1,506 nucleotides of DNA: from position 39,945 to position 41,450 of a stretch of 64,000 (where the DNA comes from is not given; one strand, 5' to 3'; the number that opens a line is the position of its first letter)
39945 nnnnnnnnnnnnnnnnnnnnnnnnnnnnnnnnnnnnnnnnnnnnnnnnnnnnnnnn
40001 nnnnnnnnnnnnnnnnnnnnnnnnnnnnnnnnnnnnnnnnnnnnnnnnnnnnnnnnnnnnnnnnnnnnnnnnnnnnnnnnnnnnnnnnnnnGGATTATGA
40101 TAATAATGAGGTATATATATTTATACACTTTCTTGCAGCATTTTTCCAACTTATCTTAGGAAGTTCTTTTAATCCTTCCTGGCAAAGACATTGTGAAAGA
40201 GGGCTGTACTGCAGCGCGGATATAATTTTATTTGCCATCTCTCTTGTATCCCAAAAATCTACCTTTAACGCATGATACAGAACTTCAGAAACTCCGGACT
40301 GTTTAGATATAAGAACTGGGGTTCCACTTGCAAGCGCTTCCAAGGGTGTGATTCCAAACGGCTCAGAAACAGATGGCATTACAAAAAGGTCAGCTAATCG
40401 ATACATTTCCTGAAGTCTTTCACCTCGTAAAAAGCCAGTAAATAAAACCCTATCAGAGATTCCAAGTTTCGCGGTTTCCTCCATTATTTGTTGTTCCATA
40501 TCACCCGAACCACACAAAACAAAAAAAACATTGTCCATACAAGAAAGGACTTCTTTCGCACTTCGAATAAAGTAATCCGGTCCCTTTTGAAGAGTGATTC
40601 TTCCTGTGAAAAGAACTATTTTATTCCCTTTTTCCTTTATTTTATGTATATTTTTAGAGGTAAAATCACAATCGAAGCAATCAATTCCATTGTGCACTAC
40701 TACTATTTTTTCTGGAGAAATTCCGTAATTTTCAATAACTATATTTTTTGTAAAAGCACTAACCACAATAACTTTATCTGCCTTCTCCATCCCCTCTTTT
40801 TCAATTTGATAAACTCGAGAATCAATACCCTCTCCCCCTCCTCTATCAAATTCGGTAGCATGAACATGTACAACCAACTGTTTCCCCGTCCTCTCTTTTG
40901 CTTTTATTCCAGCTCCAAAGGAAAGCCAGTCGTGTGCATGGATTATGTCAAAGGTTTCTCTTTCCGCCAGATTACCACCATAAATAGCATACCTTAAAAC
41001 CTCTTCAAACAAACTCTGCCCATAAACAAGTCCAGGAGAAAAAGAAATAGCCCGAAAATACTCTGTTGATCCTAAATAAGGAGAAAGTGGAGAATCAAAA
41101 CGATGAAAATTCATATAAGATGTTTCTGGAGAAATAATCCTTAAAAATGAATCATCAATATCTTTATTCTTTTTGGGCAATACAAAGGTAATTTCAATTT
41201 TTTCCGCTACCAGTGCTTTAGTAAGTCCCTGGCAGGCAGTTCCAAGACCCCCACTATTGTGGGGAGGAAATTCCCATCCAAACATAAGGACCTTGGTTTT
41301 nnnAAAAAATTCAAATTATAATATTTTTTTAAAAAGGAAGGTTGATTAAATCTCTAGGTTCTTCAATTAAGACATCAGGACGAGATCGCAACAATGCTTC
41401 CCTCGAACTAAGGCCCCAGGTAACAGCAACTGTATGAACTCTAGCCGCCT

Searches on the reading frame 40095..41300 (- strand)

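Call 10: search_protein_families(library=pfam, proteins=[window:40095-41300:-], max_evalue=0.001)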
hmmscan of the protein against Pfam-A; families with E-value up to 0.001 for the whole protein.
window:40095-41300:- (401 aa): 7 families
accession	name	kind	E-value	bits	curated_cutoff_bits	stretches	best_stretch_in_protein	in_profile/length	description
PF00534.26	Glycos_transf_1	-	1.8e-33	116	26.4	1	222-366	11-159/172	Glycosyl transferases group 1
PF13692.12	Glyco_trans_1_4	-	1.9e-28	100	27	1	227-364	2-141/142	Glycosyl transferases group 1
PF13439.12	Glyco_transf_4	-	8e-25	88.3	28.5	1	17-208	2-168/170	Glycosyltransferase Family 4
PF13579.12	Glyco_trans_4_4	-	2.2e-18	67.5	29.7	1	17-205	1-158/158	Glycosyl transferase 4-like domain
PF20706.3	GT4-conflict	-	5.8e-18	65.5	26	1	162-347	135-326/385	Family 4 Glycosyltransferase in conflict systems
PF08323.17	Glyco_transf_5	-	1.8e-14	54.5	22.7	1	3-186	1-222/239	Starch synthase catalytic domain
PF00982.27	Glyco_transf_20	-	0.00014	21.2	32.5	1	286-368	355-442/473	Glycosyltransferase family 20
